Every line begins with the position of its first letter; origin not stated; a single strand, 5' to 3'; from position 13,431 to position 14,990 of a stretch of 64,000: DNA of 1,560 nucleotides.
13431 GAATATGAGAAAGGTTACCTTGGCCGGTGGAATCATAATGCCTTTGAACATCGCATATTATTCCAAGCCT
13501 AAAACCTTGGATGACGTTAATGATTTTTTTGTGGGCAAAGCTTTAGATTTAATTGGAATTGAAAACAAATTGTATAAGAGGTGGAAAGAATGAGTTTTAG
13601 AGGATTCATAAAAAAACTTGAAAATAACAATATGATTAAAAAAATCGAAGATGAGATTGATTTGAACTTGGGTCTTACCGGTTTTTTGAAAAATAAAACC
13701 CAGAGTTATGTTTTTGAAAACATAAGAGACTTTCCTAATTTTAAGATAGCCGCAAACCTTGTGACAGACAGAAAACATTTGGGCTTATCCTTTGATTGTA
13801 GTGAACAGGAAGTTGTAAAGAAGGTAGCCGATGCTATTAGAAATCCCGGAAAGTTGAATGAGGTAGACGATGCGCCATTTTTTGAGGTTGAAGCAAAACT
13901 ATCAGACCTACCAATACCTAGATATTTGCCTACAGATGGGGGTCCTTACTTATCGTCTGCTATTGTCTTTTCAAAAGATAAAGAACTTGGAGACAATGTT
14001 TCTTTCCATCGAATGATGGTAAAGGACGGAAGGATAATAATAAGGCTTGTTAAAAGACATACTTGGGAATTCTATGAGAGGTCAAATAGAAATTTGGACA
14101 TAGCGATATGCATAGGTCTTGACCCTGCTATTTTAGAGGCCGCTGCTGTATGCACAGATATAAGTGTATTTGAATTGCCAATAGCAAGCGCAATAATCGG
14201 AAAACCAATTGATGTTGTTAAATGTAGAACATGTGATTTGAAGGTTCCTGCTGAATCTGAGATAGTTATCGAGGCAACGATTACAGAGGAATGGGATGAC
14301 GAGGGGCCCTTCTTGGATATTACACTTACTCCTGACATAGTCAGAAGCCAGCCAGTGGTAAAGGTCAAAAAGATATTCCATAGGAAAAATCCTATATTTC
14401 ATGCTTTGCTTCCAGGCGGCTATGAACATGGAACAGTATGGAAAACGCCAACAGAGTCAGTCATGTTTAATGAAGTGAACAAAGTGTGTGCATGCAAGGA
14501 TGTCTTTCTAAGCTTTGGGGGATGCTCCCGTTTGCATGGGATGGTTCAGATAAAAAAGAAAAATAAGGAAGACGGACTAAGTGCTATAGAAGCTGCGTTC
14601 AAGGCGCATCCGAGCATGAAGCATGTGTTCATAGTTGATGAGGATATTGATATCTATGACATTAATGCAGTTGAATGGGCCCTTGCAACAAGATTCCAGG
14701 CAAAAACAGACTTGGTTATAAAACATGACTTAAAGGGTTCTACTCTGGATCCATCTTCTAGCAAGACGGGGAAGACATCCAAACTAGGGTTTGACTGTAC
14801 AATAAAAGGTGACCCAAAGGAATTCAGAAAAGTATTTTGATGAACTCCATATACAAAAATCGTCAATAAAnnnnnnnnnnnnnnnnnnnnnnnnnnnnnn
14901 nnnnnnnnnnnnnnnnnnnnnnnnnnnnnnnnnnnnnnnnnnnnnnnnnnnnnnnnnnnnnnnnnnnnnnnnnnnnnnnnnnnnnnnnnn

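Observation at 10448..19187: Complete archaeal-type mevalonate pathway in one contiguous supercluster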

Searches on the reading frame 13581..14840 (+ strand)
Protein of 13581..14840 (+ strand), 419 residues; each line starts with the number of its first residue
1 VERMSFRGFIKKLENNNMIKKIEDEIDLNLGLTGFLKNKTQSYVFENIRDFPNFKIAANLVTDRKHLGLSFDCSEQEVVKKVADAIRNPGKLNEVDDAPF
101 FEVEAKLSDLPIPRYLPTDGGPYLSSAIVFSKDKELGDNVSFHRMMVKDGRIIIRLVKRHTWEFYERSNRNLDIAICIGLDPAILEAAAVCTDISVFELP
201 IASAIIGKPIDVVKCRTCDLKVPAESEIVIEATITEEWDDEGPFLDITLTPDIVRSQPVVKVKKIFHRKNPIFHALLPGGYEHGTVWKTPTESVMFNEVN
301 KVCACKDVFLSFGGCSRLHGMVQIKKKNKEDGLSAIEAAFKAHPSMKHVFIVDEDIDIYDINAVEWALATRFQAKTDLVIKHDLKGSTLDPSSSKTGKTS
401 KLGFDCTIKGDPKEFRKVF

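Call 3: search_protein_families(library=pfam, proteins=[window:13581-14840:+], max_evalue=0.01)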
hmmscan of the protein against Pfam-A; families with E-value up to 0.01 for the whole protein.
window:13581-14840:+ (419 aa): 3 families
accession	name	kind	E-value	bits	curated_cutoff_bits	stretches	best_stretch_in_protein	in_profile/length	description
PF01977.22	UbiD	-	3.3e-53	180.4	23.3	1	98-280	8-205/206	3-octaprenyl-4-hydroxybenzoate carboxy-lyase Rift-related domain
PF20696.2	UbiD_C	-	2.2e-31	109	24.2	1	286-406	3-127/127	3-octaprenyl-4-hydroxybenzoate carboxy-lyase C-terminal domain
PF20695.2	UbiD_N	-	1.5e-08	35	24.3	1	10-86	1-78/78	3-octaprenyl-4-hydroxybenzoate carboxy-lyase N-terminal domain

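Call 4: search_protein_families(library=ncbifam, proteins=[window:13581-14840:+], max_evalue=0.01)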
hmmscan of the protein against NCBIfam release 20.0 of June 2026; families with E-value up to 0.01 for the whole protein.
window:13581-14840:+ (419 aa): 7 families
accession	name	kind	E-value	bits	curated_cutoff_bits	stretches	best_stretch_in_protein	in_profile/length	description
TIGR00148.1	TIGR00148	subfamily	7.1e-99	331.4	244.85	1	6-408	1-437/438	UbiD family decarboxylase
NF041204.1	VdcC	exception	1.6e-64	218.1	650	1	5-413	3-442/467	non-oxidative hydroxyarylic acid decarboxylases subunit C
TIGR03701.1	mena_SCO4490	equivalog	3.5e-40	138.1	495.9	1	103-401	125-433/433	menaquinone biosynthesis decarboxylase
NF008175.0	PRK10922.1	equivalog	2e-29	102.5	788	1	105-410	140-459/497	4-hydroxy-3-polyprenylbenzoate decarboxylase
TIGR02724.1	phenyl_P_beta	equivalog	1.8e-24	86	468.95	1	4-407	1-440/472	phenylphosphate carboxylase subunit beta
NF041219.1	BagN_FevL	exception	6.2e-22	77.7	1000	1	101-274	139-321/502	bagremycin/ferroverdin biosynthesis UbiD family decarboxylase BagN/FevL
TIGR02723.1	phenyl_P_alpha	equivalog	2.1e-18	66.2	564.6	1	45-406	53-442/485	phenylphosphate carboxylase subunit alpha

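Call 11: search_solved_structures(query=window:13581-14840:+, show_alignments=1)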
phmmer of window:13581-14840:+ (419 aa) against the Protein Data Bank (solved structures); distinct sequences matched with E-value up to 0.001: 40.
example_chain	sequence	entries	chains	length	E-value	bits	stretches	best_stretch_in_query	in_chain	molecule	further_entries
6h6x_B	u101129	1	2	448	5.9e-71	242.6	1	5-409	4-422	3-polyprenyl-4-hydroxybenzoate decarboxylase and related decarboxylases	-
6h6v_A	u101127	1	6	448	9.7e-71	241.8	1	5-409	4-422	3-polyprenyl-4-hydroxybenzoate decarboxylase and related decarboxylases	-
7p9q_A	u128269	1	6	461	7.4e-35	123.7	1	105-408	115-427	AnInD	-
5ny5_A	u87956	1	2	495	4.3e-33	117.8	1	30-404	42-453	3,4-dihydroxybenzoate decarboxylase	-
5o3n_A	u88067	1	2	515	4.9e-33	117.7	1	30-404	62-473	3,4-dihydroxybenzoate decarboxylase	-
5o3m_A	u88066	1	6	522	1.8e-32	115.8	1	31-398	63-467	Protocatechuate decarboxylase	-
7ae4_A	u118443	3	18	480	2.4e-23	85.8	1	109-412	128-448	Phenolic acid decarboxylase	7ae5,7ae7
2idb_A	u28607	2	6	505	7.5e-23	84.1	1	106-410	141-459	3-octaprenyl-4-hydroxybenzoate carboxy-lyase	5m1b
5m1c_A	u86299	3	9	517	8.2e-23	84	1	106-410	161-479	3-octaprenyl-4-hydroxybenzoate carboxy-lyase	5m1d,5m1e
7pda_A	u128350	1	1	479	1e-22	83.7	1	65-380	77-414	UbiD family decarboxylase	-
6ev7_A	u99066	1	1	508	8.2e-22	80.7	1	88-392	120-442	Ferulic acid decarboxylase 1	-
6tie_AAA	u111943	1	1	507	1.4e-21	79.9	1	88-392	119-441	Ferulic acid decarboxylase 1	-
6tib_AAA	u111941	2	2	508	1.4e-21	79.9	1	88-392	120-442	Ferulic acid decarboxylase 1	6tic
8crd_A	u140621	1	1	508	2.1e-21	79.4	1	88-392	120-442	Ferulic acid decarboxylase 1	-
6r2z_A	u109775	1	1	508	2.5e-21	79.1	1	88-392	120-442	Ferulic acid decarboxylase 1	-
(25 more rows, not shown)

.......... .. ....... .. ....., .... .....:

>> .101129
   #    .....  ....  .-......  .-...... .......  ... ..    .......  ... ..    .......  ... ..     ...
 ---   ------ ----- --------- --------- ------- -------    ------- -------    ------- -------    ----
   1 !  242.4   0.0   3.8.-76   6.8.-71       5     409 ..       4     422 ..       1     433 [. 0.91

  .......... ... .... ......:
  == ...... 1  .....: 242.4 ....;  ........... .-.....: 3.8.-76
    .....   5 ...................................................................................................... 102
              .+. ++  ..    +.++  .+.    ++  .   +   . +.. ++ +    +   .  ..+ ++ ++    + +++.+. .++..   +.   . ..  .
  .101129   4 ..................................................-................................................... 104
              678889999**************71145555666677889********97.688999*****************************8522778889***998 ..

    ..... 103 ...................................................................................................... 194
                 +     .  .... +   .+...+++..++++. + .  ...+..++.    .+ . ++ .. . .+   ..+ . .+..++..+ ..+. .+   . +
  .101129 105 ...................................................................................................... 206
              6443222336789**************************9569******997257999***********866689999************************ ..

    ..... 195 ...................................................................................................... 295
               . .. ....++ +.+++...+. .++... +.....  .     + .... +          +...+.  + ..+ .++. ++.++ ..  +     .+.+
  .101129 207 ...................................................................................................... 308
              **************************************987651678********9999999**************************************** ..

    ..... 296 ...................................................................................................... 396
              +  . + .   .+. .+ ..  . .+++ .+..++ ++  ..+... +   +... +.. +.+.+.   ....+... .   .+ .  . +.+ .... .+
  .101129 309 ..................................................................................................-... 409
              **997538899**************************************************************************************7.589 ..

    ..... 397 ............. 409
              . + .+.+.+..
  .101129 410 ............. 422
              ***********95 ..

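Call 12: find_encoding_contigs(protein=window:13581-14840:+, flank=10000, max_places=6)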
Protein window:13581-14840:+ (419 aa): no gene with exactly this product is on record in the collection.

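Call 13: find_homologous_proteins(query=window:13581-14840:+)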
Query window:13581-14840:+ (419 aa): 3153 proteins with E <= 0.001 among 8000 candidates; the best 120 are listed.
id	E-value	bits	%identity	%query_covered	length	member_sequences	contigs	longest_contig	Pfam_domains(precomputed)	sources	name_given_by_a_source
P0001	3.1e-264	894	92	99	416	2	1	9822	PF20696.3,PF01977.23,PF20695.3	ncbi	-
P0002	3.1e-236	802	81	99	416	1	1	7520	PF20696.3,PF01977.23,PF20695.3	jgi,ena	-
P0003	6.1e-164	564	59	99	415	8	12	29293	PF20696.3,PF01977.23,PF20695.3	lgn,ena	-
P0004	6.5e-158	544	59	99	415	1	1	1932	PF20696.3,PF01977.23,PF20695.3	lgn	-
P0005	3.3e-155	535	57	99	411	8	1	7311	PF20696.3,PF01977.23,PF20695.3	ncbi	-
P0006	4.0e-153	528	58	99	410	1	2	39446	PF20696.3,PF01977.23,PF20695.3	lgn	-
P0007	6.7e-152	524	55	99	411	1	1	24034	PF20696.3,PF01977.23,PF20695.3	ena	-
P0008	1.4e-149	516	57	99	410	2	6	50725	PF20696.3,PF01977.23,PF20695.3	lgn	-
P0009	1.2e-123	431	67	67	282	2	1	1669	PF20696.3,PF01977.23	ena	-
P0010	2.8e-113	397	49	99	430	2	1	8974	PF20696.3,PF01977.23,PF20695.3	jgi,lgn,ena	-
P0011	2.2e-112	394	49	96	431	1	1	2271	PF20696.3,PF01977.23,PF20695.3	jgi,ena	-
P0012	8.7e-111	389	48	96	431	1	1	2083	PF20696.3,PF01977.23,PF20695.3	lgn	-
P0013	2.4e-110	387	47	99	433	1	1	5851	PF20696.3,PF01977.23,PF20695.3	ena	-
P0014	1.9e-109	384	48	99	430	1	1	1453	PF20696.3,PF01977.23,PF20695.3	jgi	jgi:UbiD family decarboxylase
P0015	1.9e-108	381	49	97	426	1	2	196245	PF20696.3,PF01977.23,PF20695.3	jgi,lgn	jgi:UbiD family decarboxylase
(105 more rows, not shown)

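Call 14: find_encoding_contigs(protein=P0001, flank=10000, max_places=3)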
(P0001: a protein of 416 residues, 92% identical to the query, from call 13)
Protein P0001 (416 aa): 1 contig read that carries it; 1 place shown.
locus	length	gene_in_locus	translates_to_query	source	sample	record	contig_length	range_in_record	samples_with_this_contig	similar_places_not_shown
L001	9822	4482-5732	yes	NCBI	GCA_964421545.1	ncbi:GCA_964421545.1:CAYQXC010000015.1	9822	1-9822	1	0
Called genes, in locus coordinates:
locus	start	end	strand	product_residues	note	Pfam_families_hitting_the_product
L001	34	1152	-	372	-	PF02005:TRM, PF02475:TRM5-TYW2_MTfase (weak)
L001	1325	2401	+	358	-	PF00348:polyprenyl_synt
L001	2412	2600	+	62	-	-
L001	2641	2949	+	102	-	-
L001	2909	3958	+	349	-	PF00288:GHMP_kinases_N, PF08544:GHMP_kinases_C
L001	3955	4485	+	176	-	PF02441:Flavoprotein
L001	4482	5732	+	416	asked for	PF20695:UbiD_N, PF01977:UbiD, PF20696:UbiD_C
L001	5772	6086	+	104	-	PF21758:LpdD_chaperone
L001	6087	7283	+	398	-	PF04412:AcnX, PF28403:AcnX_2nd, PF28406:AcnX_3rd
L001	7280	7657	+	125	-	PF01989:AcnX_swivel_put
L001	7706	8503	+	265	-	PF00696:AA_kinase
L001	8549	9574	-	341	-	PF01070:FMN_dh (weak), PF00478:IMPDH (faint), PF01070:FMN_dh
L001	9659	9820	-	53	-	?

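Call 15: find_encoding_contigs(protein=P0008, flank=10000, max_places=3)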
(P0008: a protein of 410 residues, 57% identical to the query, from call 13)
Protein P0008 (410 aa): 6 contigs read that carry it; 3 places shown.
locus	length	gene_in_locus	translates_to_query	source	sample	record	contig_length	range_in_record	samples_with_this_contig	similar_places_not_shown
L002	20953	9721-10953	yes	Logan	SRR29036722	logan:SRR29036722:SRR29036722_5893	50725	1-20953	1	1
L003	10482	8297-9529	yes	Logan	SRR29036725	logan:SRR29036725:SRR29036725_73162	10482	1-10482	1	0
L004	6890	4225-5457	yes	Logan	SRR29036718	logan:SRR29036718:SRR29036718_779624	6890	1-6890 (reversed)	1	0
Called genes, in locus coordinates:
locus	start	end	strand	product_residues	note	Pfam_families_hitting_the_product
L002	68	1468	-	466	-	PF00890:FAD_binding_2 (weak), PF01266:DAO (weak), PF03486:HI0933_like (weak), PF05834:Lycopene_cycl (faint), PF07992:Pyr_redox_2 (weak), PF13450:NAD_binding_8 (weak), PF13738:Pyr_redox_3 (faint), PF21688:FAD-depend_C (weak)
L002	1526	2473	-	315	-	PF04014:MazE_antitoxin, PF01895:PhoU (weak)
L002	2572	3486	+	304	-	PF12849:PBP_like_2, PF12727:PBP_like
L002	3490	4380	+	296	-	PF00528:BPD_transp_1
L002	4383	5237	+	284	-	PF00528:BPD_transp_1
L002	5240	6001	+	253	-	PF00005:ABC_tran, PF02463:SMC_N, PF13304:AAA_21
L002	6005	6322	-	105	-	PF02150:Zn_ribbon_RPB9 (faint), PF07282:Cas12f1-like_TNB (faint), PF12760:Zn_ribbon_IS1595 (faint), PF01096:Zn_ribbon_TFIIS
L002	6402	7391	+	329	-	PF00288:GHMP_kinases_N, PF08544:GHMP_kinases_C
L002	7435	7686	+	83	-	-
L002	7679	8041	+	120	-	-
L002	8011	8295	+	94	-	-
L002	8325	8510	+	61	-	-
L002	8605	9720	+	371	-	PF08544:GHMP_kinases_C (weak)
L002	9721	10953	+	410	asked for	PF20695:UbiD_N, PF01977:UbiD, PF20696:UbiD_C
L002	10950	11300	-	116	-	-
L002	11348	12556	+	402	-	PF04412:AcnX, PF28403:AcnX_2nd, PF28406:AcnX_3rd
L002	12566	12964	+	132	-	PF01989:AcnX_swivel_put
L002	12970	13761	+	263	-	PF00696:AA_kinase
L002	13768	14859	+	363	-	PF01070:FMN_dh (weak), PF00478:IMPDH (faint), PF01070:FMN_dh, PF01645:Glu_synthase (weak), PF03060:NMO (weak)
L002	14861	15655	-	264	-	-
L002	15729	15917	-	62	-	PF00833:Ribosomal_S17e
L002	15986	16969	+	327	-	PF01798:Nop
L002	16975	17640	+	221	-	PF01269:Fibrillarin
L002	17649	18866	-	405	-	-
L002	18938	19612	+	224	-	-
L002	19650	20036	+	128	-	-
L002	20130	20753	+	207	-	PF02778:tRNA_int_endo_N, PF01974:tRNA_int_endo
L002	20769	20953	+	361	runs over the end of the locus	PF00571:CBS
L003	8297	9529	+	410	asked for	PF20695:UbiD_N, PF01977:UbiD, PF20696:UbiD_C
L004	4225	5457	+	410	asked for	PF20695:UbiD_N, PF01977:UbiD, PF20696:UbiD_C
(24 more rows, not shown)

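Call 16: find_encoding_contigs(protein=P0003, flank=10000, max_places=3)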
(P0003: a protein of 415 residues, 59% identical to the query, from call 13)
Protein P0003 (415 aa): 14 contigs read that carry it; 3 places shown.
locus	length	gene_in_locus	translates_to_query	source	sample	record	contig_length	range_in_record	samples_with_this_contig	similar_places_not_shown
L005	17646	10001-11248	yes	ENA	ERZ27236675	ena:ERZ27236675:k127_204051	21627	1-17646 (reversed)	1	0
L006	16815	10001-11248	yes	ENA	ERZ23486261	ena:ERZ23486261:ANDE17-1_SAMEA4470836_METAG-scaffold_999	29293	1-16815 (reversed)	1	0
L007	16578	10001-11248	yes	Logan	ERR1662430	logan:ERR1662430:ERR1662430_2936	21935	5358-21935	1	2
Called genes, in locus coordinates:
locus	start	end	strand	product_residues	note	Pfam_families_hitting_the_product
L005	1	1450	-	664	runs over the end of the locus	PF16177:ACAS_N, PF00501:AMP-binding, PF13193:AMP-binding_C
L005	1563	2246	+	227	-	PF02811:PHP (faint), PF13263:PHP_C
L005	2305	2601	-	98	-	PF06094:GGACT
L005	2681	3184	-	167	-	PF07152:YaeQ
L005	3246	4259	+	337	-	PF13531:SBP_bac_11, PF01547:SBP_bac_1, PF13416:SBP_bac_8 (weak)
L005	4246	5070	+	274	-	PF00528:BPD_transp_1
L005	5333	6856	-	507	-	PF00221:Lyase_aromatic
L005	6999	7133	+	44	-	-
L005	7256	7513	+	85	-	-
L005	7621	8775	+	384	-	PF04326:SLFN_AlbA_2, PF13749:HATPase_c_4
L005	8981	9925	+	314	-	PF22700:MVD-like_N (weak), PF00288:GHMP_kinases_N, PF08544:GHMP_kinases_C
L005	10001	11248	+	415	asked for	PF20695:UbiD_N, PF01977:UbiD, PF20696:UbiD_C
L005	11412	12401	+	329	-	PF20030:bpMoxR, PF00158:Sigma54_activat (weak), PF07726:AAA_3, PF07728:AAA_5, PF17863:AAA_lid_2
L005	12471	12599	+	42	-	-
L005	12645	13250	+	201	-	PF01555:N6_N4_Mtase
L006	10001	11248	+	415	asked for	PF20695:UbiD_N, PF01977:UbiD, PF20696:UbiD_C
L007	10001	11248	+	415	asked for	PF20695:UbiD_N, PF01977:UbiD, PF20696:UbiD_C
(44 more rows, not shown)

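Call 33: find_related_loci(query=A1, collection=genome_contigs, flank=10000)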
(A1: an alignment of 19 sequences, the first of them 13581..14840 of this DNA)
Query A1 (419 aa) in genome_contigs; peptide patterns used: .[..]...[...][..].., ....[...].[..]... (x = any residue, [..] = any of these).
600 stretches matched a pattern (row limit reached: there are more); 593 encode a relative of the query (tblastn E <= 1e-3); the best 80 are kept; 80 distinct loci.
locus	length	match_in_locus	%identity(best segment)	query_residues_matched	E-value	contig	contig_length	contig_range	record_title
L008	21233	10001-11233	45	4-417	6e-108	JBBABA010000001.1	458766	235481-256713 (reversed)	MAG: Thermoplasmata archaeon isolate SO_2017_GW3_8 scaffold_20_c1_OW296A_2017, whole genome shotgun sequence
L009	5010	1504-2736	44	5-418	4e-108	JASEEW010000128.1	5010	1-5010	MAG: Thermoplasmatales archaeon isolate Yes46-08 NODE_2843_length_5010_cov_0.277744, whole genome shotgun sequence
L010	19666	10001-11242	47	1-407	2e-106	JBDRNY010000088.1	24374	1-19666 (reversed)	MAG: Candidatus Micrarchaeota archaeon isolate MEGAHIT-group-1.921 k141_13173359, whole genome shotgun sequence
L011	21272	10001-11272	46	1-418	3e-105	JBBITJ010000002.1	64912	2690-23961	MAG: Candidatus Micrarchaeota archaeon isolate TCF170221_bin_394 NODE_115_length_64912_cov_14.684105, whole genome shotg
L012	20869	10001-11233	45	2-407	3e-105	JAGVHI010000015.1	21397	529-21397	MAG: archaeon isolate DeMMO2_26 c_000000056139, whole genome shotgun sequence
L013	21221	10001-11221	45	4-407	3e-104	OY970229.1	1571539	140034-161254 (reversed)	MAG: uncultured Candidatus Micrarchaeota archaeon isolate MFD01476.bin.c.6 genome assembly, chromosome: 1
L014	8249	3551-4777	45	1-407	7e-104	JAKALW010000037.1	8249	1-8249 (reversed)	MAG: Candidatus Micrarchaeota archaeon isolate WY5.bin13 NODE_15983_length_8249_cov_1.058237, whole genome shotgun seque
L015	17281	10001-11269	44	4-418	4e-103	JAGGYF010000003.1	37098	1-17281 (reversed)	MAG: Candidatus Iainarchaeum archaeon isolate AUK171 PB_MBMC_125_c_000000000028, whole genome shotgun sequence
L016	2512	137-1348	43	2-411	1e-107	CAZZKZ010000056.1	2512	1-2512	MAG TPA_asm: Candidatus Hadarchaeota archaeon isolate binchicken_co25_43 genome assembly, contig: k141_129966, whole gen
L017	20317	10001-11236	44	4-408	3e-103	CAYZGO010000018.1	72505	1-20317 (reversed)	MAG TPA_asm: uncultured Anaerolineales bacterium isolate binchicken_co100_350 genome assembly, contig: NODE_463_length_7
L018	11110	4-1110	48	44-417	2e-103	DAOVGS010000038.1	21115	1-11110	MAG TPA_asm: Hadesarchaea archaeon isolate CSMAG_1141 CSMAG_1141_k141_1610968_length_21115_cov_10.0229, whole genome sho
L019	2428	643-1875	44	4-418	2e-107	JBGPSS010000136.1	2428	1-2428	MAG: Candidatus Hadarchaeia archaeon isolate OBJ1_062018_130_12 k141_1897564_length_2428_cov_7.0000, whole genome shotgu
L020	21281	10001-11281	43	1-418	1e-102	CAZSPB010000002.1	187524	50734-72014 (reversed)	MAG TPA_asm: uncultured archaeon isolate binchicken_co6_169 genome assembly, contig: NODE_12_length_187524_cov_12.582240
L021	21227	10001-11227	43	1-407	8e-102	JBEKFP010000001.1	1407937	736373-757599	MAG: Candidatus Bathyarchaeia archaeon isolate SPRUCE 232 SPRUCE_232_1, whole genome shotgun sequence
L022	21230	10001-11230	46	5-407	5e-102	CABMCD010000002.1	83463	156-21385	uncultured archaeon isolate LFW-29 genome assembly, contig: LFW29_10, whole genome shotgun sequence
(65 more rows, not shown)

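Call 57: find_encoding_contigs(protein=P0002, flank=8000, max_places=2)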
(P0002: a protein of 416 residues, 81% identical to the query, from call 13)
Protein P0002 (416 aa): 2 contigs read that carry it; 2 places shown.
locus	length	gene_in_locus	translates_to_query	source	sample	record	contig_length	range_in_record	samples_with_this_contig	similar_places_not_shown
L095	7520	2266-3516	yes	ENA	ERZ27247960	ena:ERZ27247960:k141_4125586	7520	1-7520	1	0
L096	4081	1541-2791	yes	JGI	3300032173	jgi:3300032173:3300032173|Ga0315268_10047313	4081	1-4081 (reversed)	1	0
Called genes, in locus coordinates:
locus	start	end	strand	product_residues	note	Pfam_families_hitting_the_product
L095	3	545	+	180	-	?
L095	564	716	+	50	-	-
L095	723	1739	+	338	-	PF00288:GHMP_kinases_N, PF08544:GHMP_kinases_C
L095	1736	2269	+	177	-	PF02441:Flavoprotein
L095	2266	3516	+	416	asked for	PF20695:UbiD_N, PF01977:UbiD, PF20696:UbiD_C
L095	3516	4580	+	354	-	PF04055:Radical_SAM, PF13186:SPASM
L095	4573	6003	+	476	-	PF02310:B12-binding, PF04055:Radical_SAM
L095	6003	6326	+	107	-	PF00391:PEP-utilizers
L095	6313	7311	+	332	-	-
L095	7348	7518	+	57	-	?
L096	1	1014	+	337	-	?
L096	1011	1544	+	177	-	PF02441:Flavoprotein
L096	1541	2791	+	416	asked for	PF20695:UbiD_N, PF01977:UbiD, PF20696:UbiD_C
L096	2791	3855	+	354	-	PF04055:Radical_SAM, PF13186:SPASM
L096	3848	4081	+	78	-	?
